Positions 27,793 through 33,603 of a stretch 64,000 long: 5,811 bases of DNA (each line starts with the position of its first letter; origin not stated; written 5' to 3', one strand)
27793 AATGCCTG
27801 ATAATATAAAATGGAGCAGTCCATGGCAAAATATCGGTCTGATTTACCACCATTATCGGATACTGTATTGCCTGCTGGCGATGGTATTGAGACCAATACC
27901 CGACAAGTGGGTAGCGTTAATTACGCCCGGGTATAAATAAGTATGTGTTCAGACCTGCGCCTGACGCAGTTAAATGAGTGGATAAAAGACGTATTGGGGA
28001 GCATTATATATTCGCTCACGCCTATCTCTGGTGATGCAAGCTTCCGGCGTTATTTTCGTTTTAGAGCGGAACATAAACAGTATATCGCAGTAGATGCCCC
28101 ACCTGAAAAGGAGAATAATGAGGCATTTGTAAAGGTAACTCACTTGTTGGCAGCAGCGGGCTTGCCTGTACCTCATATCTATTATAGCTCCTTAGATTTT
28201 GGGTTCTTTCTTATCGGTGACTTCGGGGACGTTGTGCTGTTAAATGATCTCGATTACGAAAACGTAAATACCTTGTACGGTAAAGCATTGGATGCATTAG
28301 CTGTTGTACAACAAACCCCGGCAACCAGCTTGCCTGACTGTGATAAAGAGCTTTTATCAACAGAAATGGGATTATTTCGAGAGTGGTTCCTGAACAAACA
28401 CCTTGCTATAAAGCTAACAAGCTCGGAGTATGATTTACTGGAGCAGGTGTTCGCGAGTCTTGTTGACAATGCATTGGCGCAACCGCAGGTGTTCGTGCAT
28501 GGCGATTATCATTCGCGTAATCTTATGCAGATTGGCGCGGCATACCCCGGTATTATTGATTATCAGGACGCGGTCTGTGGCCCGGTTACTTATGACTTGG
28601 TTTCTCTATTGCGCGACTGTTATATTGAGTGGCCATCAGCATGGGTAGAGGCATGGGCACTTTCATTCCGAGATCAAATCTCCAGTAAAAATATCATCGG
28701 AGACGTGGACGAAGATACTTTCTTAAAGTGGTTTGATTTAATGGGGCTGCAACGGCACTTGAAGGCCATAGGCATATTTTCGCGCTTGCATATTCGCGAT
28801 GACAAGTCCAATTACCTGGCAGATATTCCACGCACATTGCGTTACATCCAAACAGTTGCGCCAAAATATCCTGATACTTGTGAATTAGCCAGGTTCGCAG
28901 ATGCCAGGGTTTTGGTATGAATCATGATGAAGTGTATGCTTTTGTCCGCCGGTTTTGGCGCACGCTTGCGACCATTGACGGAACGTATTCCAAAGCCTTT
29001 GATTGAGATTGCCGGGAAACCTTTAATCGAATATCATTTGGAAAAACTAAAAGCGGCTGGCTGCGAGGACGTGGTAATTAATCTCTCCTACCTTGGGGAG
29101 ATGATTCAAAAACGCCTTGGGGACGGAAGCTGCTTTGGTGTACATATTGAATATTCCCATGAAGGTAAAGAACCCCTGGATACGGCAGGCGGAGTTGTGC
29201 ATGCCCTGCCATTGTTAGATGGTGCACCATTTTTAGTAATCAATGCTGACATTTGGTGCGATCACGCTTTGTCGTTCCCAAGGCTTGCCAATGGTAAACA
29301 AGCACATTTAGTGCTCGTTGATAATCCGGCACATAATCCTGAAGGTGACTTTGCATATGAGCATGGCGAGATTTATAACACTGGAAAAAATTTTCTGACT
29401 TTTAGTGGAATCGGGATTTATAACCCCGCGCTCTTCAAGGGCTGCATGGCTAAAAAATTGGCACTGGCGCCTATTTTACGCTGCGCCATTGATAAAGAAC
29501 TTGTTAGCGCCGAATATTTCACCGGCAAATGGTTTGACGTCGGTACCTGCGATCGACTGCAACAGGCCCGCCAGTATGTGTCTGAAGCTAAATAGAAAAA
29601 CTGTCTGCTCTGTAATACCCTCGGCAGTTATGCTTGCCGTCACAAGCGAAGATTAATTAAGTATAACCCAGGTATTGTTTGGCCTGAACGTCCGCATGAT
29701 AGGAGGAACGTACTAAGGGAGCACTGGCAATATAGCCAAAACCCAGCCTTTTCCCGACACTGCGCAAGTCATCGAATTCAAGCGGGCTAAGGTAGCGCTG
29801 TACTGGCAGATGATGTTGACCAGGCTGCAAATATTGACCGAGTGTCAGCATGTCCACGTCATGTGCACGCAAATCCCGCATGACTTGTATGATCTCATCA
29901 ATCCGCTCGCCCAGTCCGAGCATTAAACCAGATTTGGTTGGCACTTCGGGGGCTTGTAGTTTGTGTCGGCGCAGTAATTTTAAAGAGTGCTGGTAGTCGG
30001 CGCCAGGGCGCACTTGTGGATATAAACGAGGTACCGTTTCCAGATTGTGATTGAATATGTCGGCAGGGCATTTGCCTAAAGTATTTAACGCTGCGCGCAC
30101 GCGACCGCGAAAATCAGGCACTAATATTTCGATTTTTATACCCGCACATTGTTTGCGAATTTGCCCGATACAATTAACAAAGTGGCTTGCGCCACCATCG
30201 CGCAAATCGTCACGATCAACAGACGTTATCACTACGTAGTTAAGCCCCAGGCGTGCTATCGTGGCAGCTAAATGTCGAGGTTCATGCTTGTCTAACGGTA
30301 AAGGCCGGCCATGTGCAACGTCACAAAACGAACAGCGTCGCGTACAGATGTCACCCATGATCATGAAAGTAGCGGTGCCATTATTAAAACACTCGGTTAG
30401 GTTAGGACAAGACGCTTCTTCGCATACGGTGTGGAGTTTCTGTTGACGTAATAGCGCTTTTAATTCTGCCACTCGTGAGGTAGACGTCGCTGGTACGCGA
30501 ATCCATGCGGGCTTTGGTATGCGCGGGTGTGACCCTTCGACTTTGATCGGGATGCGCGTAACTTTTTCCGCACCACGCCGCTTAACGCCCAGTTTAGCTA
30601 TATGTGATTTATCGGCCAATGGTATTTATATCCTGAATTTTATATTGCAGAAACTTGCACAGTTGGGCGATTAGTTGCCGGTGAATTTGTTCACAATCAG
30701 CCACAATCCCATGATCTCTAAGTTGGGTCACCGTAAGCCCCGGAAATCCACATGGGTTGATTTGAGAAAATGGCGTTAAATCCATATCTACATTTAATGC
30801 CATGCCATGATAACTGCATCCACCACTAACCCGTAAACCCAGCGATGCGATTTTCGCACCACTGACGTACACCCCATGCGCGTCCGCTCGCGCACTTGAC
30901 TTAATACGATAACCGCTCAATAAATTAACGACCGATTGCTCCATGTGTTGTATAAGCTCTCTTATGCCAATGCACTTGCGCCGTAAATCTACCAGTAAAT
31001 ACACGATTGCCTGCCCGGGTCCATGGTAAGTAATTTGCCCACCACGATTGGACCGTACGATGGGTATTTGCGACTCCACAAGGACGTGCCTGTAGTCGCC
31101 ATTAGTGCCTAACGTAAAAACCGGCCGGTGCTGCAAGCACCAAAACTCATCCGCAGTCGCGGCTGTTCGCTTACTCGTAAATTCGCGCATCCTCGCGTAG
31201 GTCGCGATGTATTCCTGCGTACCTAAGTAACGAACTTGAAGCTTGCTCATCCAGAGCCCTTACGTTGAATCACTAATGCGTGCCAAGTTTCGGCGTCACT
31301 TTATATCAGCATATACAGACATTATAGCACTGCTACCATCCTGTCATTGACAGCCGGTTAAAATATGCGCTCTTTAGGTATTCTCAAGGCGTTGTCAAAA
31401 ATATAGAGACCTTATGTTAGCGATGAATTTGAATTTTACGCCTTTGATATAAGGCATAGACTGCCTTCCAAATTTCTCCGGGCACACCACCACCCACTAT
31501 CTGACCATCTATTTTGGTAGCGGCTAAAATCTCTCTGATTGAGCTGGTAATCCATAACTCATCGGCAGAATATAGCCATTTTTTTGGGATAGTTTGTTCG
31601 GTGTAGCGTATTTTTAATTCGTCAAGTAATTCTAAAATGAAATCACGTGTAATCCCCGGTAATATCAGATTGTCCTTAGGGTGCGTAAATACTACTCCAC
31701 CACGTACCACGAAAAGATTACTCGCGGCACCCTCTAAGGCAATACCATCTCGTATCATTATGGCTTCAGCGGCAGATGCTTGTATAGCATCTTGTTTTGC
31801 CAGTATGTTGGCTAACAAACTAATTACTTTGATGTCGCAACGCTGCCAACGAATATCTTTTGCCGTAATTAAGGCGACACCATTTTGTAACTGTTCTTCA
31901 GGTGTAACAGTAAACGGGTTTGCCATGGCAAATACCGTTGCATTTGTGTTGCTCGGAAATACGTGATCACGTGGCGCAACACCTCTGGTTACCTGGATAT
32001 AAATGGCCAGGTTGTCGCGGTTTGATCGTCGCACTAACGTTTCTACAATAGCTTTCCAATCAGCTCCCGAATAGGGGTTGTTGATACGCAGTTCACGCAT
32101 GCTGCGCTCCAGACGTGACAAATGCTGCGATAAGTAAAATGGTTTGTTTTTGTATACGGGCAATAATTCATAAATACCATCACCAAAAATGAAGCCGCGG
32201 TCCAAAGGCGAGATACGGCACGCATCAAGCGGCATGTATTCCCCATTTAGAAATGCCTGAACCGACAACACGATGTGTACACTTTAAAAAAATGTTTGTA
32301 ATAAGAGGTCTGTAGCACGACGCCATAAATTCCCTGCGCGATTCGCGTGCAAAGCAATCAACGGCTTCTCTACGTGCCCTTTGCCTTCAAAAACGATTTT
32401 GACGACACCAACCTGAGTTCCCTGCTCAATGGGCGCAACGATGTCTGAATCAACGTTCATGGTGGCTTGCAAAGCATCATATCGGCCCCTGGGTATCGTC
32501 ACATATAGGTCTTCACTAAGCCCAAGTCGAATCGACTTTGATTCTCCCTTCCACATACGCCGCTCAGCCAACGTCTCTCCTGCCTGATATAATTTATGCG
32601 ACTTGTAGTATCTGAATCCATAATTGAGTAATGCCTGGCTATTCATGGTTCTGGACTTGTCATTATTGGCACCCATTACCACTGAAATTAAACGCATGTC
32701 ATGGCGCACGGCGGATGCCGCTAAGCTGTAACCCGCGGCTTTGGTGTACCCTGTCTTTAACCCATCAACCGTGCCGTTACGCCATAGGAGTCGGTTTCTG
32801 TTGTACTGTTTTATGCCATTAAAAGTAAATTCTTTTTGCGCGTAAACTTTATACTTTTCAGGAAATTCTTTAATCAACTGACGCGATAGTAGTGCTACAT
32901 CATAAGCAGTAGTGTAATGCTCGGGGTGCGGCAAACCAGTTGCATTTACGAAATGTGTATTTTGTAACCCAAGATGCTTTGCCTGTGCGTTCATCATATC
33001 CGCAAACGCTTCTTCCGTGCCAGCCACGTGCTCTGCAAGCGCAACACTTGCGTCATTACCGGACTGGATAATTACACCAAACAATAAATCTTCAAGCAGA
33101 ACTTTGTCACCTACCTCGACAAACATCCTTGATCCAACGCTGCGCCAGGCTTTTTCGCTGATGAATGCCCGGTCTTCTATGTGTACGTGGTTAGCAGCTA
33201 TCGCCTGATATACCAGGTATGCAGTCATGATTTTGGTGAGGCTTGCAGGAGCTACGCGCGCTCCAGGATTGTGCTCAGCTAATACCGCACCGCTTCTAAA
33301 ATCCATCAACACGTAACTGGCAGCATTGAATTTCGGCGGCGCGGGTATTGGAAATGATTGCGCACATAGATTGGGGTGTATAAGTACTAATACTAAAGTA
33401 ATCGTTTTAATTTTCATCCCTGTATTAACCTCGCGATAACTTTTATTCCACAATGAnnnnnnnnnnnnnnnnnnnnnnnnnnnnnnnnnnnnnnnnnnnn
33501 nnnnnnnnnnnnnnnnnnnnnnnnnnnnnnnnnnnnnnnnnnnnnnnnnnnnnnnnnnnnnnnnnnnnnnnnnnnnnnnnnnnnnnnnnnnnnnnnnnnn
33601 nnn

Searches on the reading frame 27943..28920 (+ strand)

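Call 6: search_protein_families(library=ncbifam, proteins=[window:27943-28920:+], max_evalue=0.00001)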
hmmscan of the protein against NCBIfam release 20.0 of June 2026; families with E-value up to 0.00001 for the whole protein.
window:27943-28920:+ (325 aa): 2 families
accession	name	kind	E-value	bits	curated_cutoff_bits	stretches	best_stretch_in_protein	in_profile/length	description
NF045759.1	NamurgluKinAmgK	equivalog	1.2e-75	254.6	550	1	6-312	3-312/324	N-acetylmuramate/N-acetylglucosamine kinase AmgK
NF045698.1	MurGlcNAcKinAmgK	equivalog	8.2e-31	107.6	500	1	60-323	82-354/360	N-acetylmuramate/N-acetylglucosamine kinase AmgK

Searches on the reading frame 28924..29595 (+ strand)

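Call 9: search_protein_families(library=pfam, proteins=[window:28924-29595:+], max_evalue=0.00001)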
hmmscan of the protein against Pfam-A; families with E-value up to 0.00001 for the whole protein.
window:28924-29595:+ (223 aa): 2 families
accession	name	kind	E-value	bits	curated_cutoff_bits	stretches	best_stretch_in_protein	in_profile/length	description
PF00483.29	NTP_transferase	-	1.4e-26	94.1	21.2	1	4-117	2-118/245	Nucleotidyl transferase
PF12804.13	NTP_transf_3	-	3.8e-09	37.4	27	1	5-111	2-97/160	MobA-like NTP transferase domain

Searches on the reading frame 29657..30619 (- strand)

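Call 9: search_protein_families(library=pfam, proteins=[window:29657-30619:-], max_evalue=0.00001)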
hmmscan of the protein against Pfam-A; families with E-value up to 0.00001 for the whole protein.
window:29657-30619:- (320 aa): 2 families
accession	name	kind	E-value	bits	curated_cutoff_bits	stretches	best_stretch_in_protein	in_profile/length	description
PF04055.27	Radical_SAM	-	1.3e-17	64.9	29.5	1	86-250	1-166/166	Radical SAM superfamily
PF16881.10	LIAS_N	-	8.7e-06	26.6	27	0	28-71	55-96/96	N-terminal domain of lipoyl synthase of Radical_SAM family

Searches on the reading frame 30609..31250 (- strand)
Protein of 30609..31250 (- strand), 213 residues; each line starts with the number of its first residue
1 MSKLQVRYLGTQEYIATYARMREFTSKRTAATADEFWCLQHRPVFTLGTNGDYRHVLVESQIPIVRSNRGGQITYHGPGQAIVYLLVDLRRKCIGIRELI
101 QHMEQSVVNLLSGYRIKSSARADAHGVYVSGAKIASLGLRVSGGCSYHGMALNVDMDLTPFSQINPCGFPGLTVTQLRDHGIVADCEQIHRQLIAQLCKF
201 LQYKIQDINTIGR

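Call 9: search_protein_families(library=pfam, proteins=[window:30609-31250:-], max_evalue=0.00001)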
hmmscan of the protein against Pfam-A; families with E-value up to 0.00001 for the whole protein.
window:30609-31250:- (213 aa): 1 family
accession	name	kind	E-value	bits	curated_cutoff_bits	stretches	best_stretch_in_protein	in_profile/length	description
PF21948.1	LplA-B_cat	-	2.6e-34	119.4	27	1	22-197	10-199/200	Lipoyl protein ligase A/B catalytic domain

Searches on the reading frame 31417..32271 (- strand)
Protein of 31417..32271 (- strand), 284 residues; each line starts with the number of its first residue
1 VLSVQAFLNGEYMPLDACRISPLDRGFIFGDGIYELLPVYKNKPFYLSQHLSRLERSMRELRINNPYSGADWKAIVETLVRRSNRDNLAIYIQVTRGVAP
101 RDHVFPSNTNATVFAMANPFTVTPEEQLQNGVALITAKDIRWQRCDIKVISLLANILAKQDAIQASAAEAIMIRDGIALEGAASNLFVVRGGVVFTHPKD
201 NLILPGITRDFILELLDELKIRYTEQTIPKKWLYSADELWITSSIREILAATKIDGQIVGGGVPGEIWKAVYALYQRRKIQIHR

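Call 9: search_protein_families(library=pfam, proteins=[window:31417-32271:-], max_evalue=0.00001)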
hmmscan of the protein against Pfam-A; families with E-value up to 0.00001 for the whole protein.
window:31417-32271:- (284 aa): 1 family
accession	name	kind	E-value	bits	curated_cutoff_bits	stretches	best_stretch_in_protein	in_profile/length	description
PF01063.24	Aminotran_4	-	4e-49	167.9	28.5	1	32-254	1-223/223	Amino-transferase class IV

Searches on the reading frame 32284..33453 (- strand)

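Call 9: search_protein_families(library=pfam, proteins=[window:32284-33453:-], max_evalue=0.00001)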
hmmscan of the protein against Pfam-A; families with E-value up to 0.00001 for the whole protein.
window:32284-33453:- (389 aa): 3 families
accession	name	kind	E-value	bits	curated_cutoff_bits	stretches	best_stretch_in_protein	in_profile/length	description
PF00768.25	Peptidase_S11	-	2.9e-85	286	27.6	1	38-263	6-238/239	D-alanyl-D-alanine carboxypeptidase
PF07943.18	PBP5_C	-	4.5e-20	72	21.2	1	283-368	1-86/91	Penicillin-binding protein 5, C-terminal domain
PF13354.11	Beta-lactamase2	-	3e-10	40.3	22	1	48-195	3-148/214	Beta-lactamase enzyme family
